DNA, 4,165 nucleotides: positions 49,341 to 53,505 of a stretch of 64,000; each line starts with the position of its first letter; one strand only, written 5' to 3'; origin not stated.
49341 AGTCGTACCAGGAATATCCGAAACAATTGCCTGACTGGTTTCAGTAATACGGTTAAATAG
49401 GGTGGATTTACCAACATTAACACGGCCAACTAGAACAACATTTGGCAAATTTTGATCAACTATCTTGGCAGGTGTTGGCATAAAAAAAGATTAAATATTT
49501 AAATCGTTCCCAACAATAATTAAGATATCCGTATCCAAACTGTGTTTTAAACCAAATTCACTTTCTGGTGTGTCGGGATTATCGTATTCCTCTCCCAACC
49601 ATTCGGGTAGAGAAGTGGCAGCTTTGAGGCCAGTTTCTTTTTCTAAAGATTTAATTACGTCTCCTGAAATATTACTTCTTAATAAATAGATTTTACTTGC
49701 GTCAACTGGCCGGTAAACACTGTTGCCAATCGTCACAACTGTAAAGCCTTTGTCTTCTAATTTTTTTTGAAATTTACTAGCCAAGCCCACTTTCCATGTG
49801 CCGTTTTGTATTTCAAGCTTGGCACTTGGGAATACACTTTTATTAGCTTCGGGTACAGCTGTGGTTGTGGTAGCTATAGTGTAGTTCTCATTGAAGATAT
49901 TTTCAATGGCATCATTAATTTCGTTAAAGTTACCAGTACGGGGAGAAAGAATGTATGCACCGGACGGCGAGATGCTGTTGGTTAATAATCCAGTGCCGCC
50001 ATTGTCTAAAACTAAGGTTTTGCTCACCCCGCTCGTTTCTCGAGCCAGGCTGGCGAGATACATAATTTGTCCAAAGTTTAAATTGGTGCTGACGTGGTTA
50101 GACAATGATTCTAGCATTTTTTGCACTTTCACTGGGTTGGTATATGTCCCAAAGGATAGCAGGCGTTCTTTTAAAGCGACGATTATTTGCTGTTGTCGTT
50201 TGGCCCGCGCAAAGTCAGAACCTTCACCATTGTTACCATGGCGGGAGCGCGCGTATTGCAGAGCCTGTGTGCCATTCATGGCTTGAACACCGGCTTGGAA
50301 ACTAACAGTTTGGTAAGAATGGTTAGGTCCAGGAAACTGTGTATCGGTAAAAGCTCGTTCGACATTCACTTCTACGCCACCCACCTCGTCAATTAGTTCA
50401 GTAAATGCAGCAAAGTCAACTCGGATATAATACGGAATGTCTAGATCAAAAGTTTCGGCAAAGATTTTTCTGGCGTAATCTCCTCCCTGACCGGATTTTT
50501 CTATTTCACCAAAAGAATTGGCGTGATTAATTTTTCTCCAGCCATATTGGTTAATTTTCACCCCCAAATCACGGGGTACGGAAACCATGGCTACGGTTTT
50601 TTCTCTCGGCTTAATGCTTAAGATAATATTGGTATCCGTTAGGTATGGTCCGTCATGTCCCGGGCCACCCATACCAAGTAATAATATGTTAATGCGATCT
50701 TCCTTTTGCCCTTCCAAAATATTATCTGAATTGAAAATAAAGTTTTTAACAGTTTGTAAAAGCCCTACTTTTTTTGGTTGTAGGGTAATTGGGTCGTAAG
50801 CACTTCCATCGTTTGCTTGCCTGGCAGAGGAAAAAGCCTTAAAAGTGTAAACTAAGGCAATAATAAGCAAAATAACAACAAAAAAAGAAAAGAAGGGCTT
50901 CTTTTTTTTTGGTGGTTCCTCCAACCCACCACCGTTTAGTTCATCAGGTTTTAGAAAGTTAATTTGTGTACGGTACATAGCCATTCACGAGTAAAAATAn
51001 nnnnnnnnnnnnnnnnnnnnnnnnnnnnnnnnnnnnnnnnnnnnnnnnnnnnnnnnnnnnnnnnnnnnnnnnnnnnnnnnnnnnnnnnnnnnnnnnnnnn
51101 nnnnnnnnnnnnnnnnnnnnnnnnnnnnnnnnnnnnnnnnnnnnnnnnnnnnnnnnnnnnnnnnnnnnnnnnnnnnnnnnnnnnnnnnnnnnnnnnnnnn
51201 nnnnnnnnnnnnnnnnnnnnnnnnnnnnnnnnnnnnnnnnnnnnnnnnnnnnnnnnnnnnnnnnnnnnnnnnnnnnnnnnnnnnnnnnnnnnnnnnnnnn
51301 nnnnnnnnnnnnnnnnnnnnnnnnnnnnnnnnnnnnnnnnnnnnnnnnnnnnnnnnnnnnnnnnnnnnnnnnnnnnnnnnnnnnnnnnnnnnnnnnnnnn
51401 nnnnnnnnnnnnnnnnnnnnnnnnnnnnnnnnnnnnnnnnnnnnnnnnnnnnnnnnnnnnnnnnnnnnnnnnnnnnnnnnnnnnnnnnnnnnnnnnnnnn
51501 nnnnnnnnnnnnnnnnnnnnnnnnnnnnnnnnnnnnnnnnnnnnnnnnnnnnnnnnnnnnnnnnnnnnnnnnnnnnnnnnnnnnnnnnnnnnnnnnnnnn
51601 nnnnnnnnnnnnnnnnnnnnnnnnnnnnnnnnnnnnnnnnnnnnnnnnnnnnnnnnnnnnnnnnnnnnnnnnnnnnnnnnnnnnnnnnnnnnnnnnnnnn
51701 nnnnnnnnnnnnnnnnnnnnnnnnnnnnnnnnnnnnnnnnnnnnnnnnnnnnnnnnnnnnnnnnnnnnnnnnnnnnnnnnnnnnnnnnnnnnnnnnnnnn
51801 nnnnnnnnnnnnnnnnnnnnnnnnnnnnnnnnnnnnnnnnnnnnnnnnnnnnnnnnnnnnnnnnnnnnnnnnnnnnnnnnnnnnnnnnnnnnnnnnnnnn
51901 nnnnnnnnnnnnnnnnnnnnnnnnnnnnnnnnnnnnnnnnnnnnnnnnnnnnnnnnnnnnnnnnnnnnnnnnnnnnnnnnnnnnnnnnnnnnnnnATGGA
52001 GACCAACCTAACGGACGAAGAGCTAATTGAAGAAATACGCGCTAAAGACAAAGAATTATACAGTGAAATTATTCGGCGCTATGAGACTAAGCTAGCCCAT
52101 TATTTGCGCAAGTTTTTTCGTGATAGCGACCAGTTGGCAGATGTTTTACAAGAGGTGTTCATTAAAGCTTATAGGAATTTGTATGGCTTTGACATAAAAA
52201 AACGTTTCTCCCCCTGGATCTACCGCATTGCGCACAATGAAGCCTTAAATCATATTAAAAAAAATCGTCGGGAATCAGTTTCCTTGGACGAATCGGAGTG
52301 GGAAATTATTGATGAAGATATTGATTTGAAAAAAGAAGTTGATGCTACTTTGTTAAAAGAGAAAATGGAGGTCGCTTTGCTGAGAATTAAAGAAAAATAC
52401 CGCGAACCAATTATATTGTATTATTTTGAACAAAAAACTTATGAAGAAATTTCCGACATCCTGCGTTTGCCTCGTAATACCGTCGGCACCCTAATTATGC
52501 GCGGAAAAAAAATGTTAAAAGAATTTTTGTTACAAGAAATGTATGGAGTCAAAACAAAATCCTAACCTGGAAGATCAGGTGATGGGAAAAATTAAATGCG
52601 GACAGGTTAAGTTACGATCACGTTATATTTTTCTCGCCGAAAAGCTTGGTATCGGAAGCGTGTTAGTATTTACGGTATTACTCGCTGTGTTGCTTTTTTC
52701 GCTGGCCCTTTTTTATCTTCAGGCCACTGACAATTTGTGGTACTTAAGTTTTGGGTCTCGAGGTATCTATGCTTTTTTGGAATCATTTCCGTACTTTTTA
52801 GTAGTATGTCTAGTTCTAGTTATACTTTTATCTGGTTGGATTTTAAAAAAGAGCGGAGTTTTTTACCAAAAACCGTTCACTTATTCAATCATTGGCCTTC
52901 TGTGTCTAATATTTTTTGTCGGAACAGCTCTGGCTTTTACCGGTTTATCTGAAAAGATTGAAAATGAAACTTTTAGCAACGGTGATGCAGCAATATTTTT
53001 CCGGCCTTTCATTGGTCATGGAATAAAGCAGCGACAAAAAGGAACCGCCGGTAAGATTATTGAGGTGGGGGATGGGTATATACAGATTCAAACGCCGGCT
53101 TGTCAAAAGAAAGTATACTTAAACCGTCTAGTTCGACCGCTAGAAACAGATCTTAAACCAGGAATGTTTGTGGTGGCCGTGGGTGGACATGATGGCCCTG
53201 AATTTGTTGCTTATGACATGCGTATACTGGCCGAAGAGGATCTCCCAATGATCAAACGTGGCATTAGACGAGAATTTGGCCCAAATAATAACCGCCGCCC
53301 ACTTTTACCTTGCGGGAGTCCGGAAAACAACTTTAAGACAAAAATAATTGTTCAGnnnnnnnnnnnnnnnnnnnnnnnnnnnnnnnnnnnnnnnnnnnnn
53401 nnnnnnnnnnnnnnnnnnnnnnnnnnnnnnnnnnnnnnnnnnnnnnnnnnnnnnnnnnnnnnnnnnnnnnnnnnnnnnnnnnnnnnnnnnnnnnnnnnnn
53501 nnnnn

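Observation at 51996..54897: ECF sigma / membrane anti-sigma module followed by three metalloprotein-like envelope genes (cytochrome b5-like lipoprotein, Met/His-rich secreted protein, cupin)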

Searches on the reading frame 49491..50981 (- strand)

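Call 3: search_protein_families(library=pfam, proteins=[window:49491-50981:-], max_evalue=0.1)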
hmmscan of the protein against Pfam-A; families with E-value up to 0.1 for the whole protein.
window:49491-50981:- (496 aa): 2 families
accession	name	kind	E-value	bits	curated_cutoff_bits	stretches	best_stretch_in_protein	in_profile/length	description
PF03816.19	LytR_cpsA_psr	-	9.8e-40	136.6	24.6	1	115-274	2-148/150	LytR_cpsA_psr family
PF13399.11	LytR_C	-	7.8e-07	30.4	22.2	1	388-440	3-48/86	LytR cell envelope-related transcriptional attenuator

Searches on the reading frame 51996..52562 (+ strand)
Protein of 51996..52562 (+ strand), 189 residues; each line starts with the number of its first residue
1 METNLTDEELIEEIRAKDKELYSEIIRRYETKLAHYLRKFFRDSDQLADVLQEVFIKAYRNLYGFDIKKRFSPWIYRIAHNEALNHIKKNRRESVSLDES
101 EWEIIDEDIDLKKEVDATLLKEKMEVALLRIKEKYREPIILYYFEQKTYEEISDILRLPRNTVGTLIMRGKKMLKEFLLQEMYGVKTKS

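Call 3: search_protein_families(library=pfam, proteins=[window:51996-52562:+], max_evalue=0.1)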
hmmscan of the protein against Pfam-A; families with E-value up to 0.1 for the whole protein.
window:51996-52562:+ (189 aa): 6 families
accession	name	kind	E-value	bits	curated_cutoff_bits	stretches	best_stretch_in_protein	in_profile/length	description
PF04542.20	Sigma70_r2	-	3e-17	62.6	24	1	25-92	1-70/71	Sigma-70 region 2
PF08281.18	Sigma70_r4_2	-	1.5e-12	47.4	25.7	1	123-174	3-54/54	Sigma-70, region 4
PF04545.22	Sigma70_r4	-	1.9e-06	27.7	24.1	1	127-172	1-46/50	Sigma-70, region 4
PF25787.1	HTH_SB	-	0.0045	17.2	43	1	139-172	15-48/53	Sleeping Beauty transposase HTH domain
PF14367.12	DUF4411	-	0.013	15.8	23.5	1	53-129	6-83/159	Domain of unknown function (DUF4411)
PF13384.12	HTH_23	-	0.08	13.2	24.6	0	132-163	5-34/50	Homeodomain-like domain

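Call 4: search_protein_families(library=ncbifam, proteins=[window:51996-52562:+], max_evalue=0.1)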
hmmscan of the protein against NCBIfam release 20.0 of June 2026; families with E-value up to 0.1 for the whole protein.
window:51996-52562:+ (189 aa): 90 families (the best 25 are shown)
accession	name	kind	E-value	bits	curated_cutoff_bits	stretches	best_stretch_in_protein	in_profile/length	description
NF008888.0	PRK11922.1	equivalog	4.3e-29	101.8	204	1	3-182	13-200/231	RNA polymerase sigma factor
NF007223.0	PRK09641.1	equivalog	4.9e-29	101.5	209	1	7-178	5-184/187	RNA polymerase sigma factor SigW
TIGR02937.1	sigma70-ECF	superfamily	7.9e-29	100.4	42.9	1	22-178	3-165/165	sigma-70 family RNA polymerase sigma factor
TIGR02948.1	SigW_bacill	equivalog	8.2e-26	91.2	243.1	1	6-176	4-182/187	RNA polymerase sigma factor SigW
NF006930.0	PRK09415.1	subfamily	5e-25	88.4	198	1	11-180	6-177/179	RNA polymerase factor sigma C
NF004113.0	PRK05602.1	equivalog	1e-24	87.3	208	1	3-181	28-204/211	RNA polymerase sigma factor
NF009171.0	PRK12518.1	equivalog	2.6e-24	86.1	208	1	2-181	9-187/191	RNA polymerase sigma factor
TIGR02939.1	RpoE_Sigma70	equivalog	4.9e-24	85.4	236.15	1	3-176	3-184/190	RNA polymerase sigma factor RpoE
NF007216.0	PRK09638.1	equivalog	7.8e-22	77.9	194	1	6-175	4-171/180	RNA polymerase sigma factor SigY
TIGR02985.1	Sig70_bacteroi1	subfamily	6.2e-21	75.3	126.4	1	22-178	3-162/162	RNA polymerase sigma-70 factor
TIGR02950.1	SigM_subfam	subfamily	2.6e-20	72.9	147.95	1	23-177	3-157/159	RNA polymerase sigma factor, SigM family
NF009166.1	PRK12513.1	equivalog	4.2e-20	72.3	206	1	4-176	6-184/193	RNA polymerase sigma factor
TIGR02954.1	Sig70_famx3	hypoth_equivalog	4.2e-20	72.2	188.5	1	6-178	2-167/170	RNA polymerase sigma-70 factor, TIGR02954 family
NF007222.0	PRK09640.1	equivalog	4.5e-20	72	194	1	3-176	6-177/188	RNA polymerase sigma factor SigX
NF009168.0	PRK12515.1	subfamily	5.1e-20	71.8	236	1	4-180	6-181/189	RNA polymerase sigma factor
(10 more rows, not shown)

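Call 54: search_solved_structures(query=window:51996-52562:+, max_evalue=0.00001)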
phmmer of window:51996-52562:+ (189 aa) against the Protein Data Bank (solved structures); distinct sequences matched with E-value up to 0.00001: 15.
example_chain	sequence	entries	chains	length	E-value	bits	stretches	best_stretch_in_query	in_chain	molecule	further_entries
8z6g_B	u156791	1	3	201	2e-21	80.2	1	3-177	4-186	RNA polymerase sigma factor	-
6in7_B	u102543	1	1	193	2e-21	80.2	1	3-177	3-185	RNA polymerase sigma-H factor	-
5wuq_A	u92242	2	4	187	4.7e-21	79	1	9-177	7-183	ECF RNA polymerase sigma factor SigW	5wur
1or7_A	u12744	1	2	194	2.3e-18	70.2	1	2-174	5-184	RNA polymerase sigma-E factor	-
6jbq_F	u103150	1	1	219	3.5e-18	69.6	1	2-174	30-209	ECF RNA polymerase sigma-E factor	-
5or5_A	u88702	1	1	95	1e-17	68.1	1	2-90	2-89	ECF RNA polymerase sigma-E factor,ECF RNA polymerase sigma factor SigW,ECF RNA polymerase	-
2map_A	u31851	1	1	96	8.3e-14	55.4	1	2-90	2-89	RNA polymerase sigma factor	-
2mao_A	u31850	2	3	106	9.4e-14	55.2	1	2-91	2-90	RNA polymerase sigma factor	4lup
6jcy_F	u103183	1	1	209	6.4e-10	42.7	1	40-178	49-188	ECF RNA polymerase sigma factor SigH,ECF RNA polymerase sigma factor SigE,ECF RNA polymera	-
9m9d_F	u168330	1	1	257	8.3e-10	42.3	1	22-179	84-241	ECF RNA polymerase sigma factor SigE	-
9m9e_F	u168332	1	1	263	8.8e-10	42.3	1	22-179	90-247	ECF RNA polymerase sigma factor SigE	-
9m98_F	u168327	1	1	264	8.9e-10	42.2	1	22-179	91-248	ECF RNA polymerase sigma factor SigE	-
5zx2_F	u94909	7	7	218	1.7e-09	41.4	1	40-178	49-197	ECF RNA polymerase sigma factor SigH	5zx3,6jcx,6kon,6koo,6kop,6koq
7qh5_A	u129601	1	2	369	2.3e-07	34.4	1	10-98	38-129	RNA polymerase sigma factor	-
6jhe_A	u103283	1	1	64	3.8e-06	30.4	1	124-178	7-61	ECF RNA polymerase sigma factor SigW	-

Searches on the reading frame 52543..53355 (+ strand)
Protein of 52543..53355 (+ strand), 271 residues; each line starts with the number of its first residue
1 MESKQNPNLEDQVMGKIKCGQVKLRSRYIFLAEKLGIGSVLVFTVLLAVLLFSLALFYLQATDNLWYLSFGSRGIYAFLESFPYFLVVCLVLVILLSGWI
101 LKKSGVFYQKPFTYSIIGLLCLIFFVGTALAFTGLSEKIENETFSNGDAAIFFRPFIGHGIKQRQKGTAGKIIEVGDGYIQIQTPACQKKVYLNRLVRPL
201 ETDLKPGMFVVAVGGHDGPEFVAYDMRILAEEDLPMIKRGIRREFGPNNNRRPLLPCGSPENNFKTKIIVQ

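Call 3: search_protein_families(library=pfam, proteins=[window:52543-53355:+], max_evalue=0.1)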
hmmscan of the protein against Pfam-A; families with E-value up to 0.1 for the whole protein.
window:52543-53355:+ (271 aa): 1 family
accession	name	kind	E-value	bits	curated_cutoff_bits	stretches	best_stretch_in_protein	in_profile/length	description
PF08370.16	PDR_assoc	-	0.033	14.4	24.9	1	18-63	12-59/65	Plant PDR ABC transporter associated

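Call 4: search_protein_families(library=ncbifam, proteins=[window:52543-53355:+], max_evalue=0.1)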
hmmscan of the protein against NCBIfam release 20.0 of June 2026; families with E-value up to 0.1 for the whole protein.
window:52543-53355:+ (271 aa): 2 families
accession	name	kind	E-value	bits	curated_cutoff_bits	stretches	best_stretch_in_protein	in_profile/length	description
NF041635.1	STM3941_fam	subfamily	0.011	15.7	40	1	86-141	9-59/157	STM3941 family protein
NF003000.0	PRK03776.1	equivalog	0.019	13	574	1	85-145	82-141/763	phosphatidylglycerol--membrane-oligosaccharide glycerophosphotransferase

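Call 20: search_protein_representatives(protein=window:52543-53355:+)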
Query: 271 residues. Proteins with E-value up to 0.001 (for the whole library): 1207; up to 1e-10: 296; up to 1e-30: 52. The best 150 are listed.
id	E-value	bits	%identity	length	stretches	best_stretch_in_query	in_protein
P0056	1.2e-66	241.2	48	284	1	1-253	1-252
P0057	1.5e-66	240.9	47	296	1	5-253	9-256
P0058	5.6e-64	232.5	46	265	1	5-246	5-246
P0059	5.3e-62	226.0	47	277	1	6-243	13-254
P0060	1.0e-60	221.8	43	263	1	1-249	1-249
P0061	4.7e-58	213.1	46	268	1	10-252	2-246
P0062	1.0e-57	211.9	45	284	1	7-249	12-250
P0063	7.4e-57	209.1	43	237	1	14-247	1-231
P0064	4.2e-56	206.7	44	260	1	5-248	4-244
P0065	2.5e-55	204.1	45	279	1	5-254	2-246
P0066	1.9e-54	201.2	40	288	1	5-247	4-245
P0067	1.9e-53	198.0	41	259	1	7-249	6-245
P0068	2.1e-53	197.8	42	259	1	8-250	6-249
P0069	8.9e-53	195.8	42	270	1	3-247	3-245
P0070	1.1e-52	195.5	39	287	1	8-243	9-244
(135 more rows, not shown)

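Call 24: find_related_loci(query=A2, collection=genome_contigs, flank=5000)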
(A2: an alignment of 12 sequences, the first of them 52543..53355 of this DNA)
Query A2 (271 aa) in genome_contigs; peptide patterns used: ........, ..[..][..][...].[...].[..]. (x = any residue, [..] = any of these).
124 stretches matched a pattern; 86 encode a relative of the query (tblastn E <= 1e-3); the best 80 are kept; 80 distinct loci.
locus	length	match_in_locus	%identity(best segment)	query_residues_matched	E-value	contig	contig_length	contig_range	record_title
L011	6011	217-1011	74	1-265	9e-132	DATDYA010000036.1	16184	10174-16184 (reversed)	MAG TPA_asm: Patescibacteria group bacterium isolate SMAG_U8153 k141_1362227, whole genome shotgun sequence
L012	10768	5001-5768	50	1-256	4e-80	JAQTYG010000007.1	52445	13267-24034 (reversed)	MAG: Patescibacteria group bacterium isolate STC_31 NODE_1283_length_52445_cov_19.238732_Sandtown_C, whole genome shotgu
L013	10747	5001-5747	50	9-256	8e-78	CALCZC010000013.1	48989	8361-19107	MAG TPA_asm: uncultured bacterium isolate SRR3330206_bin.71_CONCOCT_v1.1_MAG genome assembly, contig: ERZ724085.627, who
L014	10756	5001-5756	49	2-256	9e-78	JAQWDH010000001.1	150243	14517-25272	MAG: Patescibacteria group bacterium isolate STF2_47 NODE_89_length_150243_cov_8.582083_Sandtown_F2, whole genome shotgu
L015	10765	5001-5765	47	1-256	3e-76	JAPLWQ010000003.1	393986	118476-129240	MAG: Candidatus Magasanikiibacteriota bacterium isolate LacPavin_0920_SED2_MAG_44_15 LacPavin_0920_SED2_scaffold_578913,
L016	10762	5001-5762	48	1-253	2e-74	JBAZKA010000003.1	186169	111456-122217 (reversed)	MAG: Patescibacteria group bacterium isolate SO_2017_LW4_132 scaffold_248_c1_LW137-91_2017, whole genome shotgun sequenc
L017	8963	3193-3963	49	1-256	2e-74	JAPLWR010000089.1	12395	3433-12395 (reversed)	MAG: Candidatus Magasanikiibacteriota bacterium isolate LacPavin_0419_WC70L_MAG_37_6 LacPavin_0419_WC70L_scaffold_370887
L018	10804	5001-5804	46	1-263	3e-74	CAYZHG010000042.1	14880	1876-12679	MAG TPA_asm: uncultured Gammaproteobacteria bacterium isolate binchicken_co169_185 genome assembly, contig: k99_181644,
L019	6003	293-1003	53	8-245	4e-74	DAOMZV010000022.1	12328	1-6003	MAG TPA_asm: Candidatus Magasanikbacteria bacterium isolate AMR_MDS_3990 NODE_4782_length_12328_cov_4.920231, whole geno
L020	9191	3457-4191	48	4-254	1e-73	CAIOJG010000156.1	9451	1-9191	MAG: Candidatus Magasanikbacteria bacterium isolate AM_bin-3693 genome assembly, contig: bin-3693:156/190, whole genome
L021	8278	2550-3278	47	5-247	2e-73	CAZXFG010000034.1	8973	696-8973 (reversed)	MAG TPA_asm: uncultured Gammaproteobacteria bacterium isolate SRP062349_co6_369 genome assembly, contig: NODE_6356_lengt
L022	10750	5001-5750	49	1-249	1e-72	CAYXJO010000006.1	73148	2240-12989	MAG TPA_asm: uncultured Gammaproteobacteria bacterium isolate SRP263991_co4_11 genome assembly, contig: NODE_248_length_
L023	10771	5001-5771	46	4-258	7e-73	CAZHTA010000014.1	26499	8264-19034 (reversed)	MAG TPA_asm: uncultured Gammaproteobacteria bacterium isolate SRP272421_co2_50 genome assembly, contig: NODE_4538_length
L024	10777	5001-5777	46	1-256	3e-72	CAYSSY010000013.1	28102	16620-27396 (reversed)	MAG TPA_asm: uncultured Gammaproteobacteria bacterium isolate binchicken_co66_283 genome assembly, contig: NODE_2800_len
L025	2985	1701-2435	46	1-245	3e-72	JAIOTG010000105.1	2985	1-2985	MAG: bacterium isolate SMBSF64 bin_7_k127_1211767, whole genome shotgun sequence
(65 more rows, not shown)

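Call 56: predict_structure(alignment_id=A1)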
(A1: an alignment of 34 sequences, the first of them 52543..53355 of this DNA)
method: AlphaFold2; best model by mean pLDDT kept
length: 271 residues; sequences in the alignment: 34
mean_pLDDT: 85.8   pTM: 0.77
mean pLDDT of the five models: 85.8, 85.3, 85.2, 82.1, 82.1
residues with pLDDT >= 90: 154; 70-90: 71; 50-70: 45; < 50: 1
segments of 3 or more residues with pLDDT < 50: none
pLDDT, mean of each block of 10 residues (from residue 1): 66 86 83 94 97 92 90 95 92 95 85 93 96 87 72 62 85 97 91 96 95 94 97 84 72 63 59 70
secondary structure, 60 per line:
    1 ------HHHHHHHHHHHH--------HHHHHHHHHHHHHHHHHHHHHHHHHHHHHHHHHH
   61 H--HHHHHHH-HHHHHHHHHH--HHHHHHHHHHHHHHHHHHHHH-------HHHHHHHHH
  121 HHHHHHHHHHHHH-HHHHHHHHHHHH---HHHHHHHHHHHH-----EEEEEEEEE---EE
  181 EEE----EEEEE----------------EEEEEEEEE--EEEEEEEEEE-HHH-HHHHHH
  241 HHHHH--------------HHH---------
elements in order: H7-18 H27-61 H64-70 H72-81 H84-104 H112-133 H135-146 H150-161 E167-175 E179-183 E188-192 E209-217 E220-229 H235-245
